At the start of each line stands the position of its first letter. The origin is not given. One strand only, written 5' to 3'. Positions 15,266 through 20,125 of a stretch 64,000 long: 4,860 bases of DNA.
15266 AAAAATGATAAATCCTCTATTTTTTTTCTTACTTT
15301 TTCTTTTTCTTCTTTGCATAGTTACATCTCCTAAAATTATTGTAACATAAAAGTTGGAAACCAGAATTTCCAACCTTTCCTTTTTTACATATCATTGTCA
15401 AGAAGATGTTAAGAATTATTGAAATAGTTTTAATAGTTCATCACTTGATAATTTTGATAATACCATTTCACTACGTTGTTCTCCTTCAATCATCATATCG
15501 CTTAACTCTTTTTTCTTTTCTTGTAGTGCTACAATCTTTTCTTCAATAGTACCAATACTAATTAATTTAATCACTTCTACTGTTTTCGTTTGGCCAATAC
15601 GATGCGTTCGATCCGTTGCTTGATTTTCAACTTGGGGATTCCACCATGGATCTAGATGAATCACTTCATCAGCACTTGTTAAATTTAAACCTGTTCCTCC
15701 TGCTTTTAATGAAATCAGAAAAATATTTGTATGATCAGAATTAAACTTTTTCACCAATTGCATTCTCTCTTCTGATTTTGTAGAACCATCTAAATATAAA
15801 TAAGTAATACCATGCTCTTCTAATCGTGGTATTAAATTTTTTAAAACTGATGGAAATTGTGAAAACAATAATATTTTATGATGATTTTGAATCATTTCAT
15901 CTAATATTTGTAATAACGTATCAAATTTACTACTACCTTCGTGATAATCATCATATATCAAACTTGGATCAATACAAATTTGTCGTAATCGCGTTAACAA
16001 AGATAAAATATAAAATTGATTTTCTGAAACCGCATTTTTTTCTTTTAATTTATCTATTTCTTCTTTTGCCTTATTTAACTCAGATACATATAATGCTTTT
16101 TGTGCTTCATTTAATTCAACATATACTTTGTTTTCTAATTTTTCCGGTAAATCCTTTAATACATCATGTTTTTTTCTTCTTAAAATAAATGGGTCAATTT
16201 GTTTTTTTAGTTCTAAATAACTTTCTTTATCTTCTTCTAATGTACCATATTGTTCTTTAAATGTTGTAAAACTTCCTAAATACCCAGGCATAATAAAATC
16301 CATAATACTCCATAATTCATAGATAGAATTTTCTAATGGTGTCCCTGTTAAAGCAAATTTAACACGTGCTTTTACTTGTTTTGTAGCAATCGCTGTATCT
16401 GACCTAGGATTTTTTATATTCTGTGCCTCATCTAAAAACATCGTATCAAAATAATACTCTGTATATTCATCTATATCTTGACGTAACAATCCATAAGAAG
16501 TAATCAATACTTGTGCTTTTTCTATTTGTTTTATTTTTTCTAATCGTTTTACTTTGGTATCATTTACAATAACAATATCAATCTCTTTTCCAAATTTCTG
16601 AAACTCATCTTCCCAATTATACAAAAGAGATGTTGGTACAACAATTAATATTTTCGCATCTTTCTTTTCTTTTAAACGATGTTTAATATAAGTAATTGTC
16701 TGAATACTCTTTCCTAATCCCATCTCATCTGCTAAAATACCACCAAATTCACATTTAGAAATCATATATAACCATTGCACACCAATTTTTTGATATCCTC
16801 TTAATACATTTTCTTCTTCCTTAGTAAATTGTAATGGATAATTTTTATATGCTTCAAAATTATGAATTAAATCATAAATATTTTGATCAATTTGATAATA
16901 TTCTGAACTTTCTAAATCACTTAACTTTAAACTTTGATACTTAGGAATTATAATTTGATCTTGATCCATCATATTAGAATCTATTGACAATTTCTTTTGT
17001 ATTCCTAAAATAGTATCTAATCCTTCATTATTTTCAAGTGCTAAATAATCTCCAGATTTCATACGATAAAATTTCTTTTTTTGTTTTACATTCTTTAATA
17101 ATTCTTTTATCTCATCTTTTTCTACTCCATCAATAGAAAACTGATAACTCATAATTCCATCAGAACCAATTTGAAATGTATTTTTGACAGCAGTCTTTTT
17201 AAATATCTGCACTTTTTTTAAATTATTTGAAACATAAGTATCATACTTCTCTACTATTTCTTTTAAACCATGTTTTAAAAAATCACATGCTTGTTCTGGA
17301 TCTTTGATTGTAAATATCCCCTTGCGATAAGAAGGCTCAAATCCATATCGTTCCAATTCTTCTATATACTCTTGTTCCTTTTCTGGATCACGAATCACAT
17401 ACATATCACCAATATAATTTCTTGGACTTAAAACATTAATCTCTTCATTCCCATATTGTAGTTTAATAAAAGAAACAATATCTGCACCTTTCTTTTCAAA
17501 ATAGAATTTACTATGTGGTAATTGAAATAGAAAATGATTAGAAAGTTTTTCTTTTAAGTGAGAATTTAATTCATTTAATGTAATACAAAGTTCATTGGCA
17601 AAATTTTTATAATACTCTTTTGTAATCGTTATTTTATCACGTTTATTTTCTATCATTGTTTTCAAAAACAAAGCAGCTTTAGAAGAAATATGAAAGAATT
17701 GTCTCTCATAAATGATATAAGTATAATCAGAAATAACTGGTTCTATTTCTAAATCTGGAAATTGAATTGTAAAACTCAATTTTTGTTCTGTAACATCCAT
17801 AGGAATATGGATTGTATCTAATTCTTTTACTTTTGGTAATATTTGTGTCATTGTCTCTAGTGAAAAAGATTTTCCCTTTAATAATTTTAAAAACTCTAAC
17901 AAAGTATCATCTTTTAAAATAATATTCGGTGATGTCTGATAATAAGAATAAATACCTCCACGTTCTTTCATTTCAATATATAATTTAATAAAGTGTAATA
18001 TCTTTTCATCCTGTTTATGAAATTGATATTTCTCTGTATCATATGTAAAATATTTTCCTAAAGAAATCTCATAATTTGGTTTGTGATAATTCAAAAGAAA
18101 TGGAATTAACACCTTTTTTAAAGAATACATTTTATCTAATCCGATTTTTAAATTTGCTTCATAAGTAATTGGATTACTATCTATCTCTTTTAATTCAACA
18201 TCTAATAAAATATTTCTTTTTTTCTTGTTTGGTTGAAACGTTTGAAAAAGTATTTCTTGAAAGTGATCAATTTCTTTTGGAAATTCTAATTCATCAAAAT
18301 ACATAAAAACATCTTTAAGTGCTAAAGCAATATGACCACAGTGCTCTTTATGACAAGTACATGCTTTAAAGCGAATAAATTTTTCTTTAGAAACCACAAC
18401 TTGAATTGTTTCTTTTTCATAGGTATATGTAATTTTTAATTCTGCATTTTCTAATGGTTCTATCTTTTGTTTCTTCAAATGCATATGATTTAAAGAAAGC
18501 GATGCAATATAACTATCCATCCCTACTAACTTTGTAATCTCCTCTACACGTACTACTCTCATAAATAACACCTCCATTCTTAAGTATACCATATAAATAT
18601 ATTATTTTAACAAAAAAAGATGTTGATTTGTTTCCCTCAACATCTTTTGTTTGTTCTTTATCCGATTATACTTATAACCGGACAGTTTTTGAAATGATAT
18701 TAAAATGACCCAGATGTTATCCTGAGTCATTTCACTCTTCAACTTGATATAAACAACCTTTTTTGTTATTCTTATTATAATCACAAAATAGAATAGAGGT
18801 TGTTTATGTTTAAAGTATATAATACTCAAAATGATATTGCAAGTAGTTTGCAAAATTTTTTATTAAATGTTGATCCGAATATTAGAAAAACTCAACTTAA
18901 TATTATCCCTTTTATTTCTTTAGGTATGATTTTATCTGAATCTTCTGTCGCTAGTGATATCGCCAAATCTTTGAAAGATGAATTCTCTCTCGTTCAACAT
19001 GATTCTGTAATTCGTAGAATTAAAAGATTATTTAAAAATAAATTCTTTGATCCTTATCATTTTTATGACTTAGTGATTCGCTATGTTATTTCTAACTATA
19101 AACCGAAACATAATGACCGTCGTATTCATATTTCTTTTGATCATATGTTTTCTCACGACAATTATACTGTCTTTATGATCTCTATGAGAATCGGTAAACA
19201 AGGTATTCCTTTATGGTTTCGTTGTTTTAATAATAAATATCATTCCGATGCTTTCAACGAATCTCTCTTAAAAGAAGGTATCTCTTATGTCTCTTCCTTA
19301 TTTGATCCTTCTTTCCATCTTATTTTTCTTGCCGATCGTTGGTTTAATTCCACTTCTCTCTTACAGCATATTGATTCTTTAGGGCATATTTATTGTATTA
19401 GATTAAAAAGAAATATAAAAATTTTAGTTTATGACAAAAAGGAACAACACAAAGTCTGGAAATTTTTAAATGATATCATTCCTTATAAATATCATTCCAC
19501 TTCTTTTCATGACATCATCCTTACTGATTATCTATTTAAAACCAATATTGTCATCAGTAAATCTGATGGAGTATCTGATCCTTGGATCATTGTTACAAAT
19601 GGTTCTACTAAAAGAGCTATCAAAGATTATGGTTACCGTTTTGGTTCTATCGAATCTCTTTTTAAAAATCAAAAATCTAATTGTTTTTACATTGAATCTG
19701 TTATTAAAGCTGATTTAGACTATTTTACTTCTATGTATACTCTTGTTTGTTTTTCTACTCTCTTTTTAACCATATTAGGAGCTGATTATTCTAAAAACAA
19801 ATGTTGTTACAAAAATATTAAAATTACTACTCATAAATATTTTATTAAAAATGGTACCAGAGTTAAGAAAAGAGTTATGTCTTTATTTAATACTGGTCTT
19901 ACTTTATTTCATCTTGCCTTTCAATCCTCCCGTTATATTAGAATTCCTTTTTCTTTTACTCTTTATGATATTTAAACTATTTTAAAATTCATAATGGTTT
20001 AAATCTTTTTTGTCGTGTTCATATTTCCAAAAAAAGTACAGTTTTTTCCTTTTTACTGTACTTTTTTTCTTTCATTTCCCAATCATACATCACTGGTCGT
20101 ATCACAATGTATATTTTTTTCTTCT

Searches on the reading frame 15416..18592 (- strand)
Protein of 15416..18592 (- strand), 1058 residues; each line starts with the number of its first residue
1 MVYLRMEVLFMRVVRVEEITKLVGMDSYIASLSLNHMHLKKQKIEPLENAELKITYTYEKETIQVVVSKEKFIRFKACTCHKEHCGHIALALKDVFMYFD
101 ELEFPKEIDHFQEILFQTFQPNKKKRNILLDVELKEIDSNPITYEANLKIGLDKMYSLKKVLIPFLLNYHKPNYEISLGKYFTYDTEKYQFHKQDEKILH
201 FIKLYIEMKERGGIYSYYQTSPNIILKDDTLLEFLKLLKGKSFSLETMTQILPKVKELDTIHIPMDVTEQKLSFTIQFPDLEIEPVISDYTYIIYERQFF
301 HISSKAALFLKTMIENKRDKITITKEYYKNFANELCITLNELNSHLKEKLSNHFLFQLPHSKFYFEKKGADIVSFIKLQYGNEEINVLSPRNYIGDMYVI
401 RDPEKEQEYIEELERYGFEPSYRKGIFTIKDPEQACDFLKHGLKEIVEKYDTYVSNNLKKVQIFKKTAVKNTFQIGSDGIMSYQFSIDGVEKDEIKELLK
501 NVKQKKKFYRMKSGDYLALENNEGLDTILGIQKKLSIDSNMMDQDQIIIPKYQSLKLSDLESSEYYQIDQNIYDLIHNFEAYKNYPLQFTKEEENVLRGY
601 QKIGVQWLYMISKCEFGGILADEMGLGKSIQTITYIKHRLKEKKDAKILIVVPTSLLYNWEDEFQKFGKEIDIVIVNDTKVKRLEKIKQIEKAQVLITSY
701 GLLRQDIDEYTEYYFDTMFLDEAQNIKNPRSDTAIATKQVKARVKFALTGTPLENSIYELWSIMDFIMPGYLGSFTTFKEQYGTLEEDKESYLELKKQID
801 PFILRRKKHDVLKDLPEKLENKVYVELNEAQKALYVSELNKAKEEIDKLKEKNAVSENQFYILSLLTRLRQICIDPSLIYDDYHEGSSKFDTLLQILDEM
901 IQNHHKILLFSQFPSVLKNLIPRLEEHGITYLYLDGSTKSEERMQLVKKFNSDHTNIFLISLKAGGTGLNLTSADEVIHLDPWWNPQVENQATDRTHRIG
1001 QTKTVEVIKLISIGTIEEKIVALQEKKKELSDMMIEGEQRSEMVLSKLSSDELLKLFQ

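Call 10: search_protein_families(library=pfam, proteins=[window:15416-18592:-], max_evalue=0.01)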
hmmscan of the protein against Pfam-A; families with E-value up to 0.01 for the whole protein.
window:15416-18592:- (1058 aa): 7 families
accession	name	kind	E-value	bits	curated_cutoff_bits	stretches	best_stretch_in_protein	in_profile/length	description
PF00176.29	SNF2-rel_dom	-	2.1e-67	227.7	24.9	1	600-878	1-290/290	SNF2-related domain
PF08455.15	SNF2_assoc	-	4e-49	168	27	1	224-583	3-366/373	Bacterial SNF2 helicase associated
PF00271.37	Helicase_C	-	1.3e-25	90.2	23.5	1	889-1000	2-110/110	Helicase conserved C-terminal domain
PF04851.21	ResIII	-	3.3e-11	43.8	22.5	1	597-752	4-162/164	Type III restriction enzyme, res subunit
PF00270.35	DEAD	-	2.9e-07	30.8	26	1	623-732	22-136/167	DEAD/DEAH box helicase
PF13872.12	AAA_34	-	0.0012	18.2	27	1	617-709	62-157/306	P-loop containing NTP hydrolase pore-1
PF16203.11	ERCC3_RAD25_C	-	0.0024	17.7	27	1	895-981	51-132/248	ERCC3/RAD25/XPB C-terminal helicase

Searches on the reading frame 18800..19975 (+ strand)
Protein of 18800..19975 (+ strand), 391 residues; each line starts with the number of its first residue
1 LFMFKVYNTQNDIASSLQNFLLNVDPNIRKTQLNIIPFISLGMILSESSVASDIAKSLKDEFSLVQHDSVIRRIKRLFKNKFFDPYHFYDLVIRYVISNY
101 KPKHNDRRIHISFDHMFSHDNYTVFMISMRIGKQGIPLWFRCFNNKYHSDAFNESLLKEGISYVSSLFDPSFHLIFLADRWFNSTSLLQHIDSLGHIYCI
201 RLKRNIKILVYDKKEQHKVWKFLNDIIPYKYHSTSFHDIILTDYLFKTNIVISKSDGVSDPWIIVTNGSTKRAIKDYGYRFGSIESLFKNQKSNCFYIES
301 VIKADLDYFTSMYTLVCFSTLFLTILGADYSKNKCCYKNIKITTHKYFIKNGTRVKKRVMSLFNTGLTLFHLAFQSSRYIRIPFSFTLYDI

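Call 10: search_protein_families(library=pfam, proteins=[window:18800-19975:+], max_evalue=0.01)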
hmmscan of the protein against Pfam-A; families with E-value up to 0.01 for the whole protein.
window:18800-19975:+ (391 aa): 1 family
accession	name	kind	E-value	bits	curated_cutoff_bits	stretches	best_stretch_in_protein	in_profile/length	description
PF01609.27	DDE_Tnp_1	-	0.00033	20.9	23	1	134-218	46-120/200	Transposase DDE domain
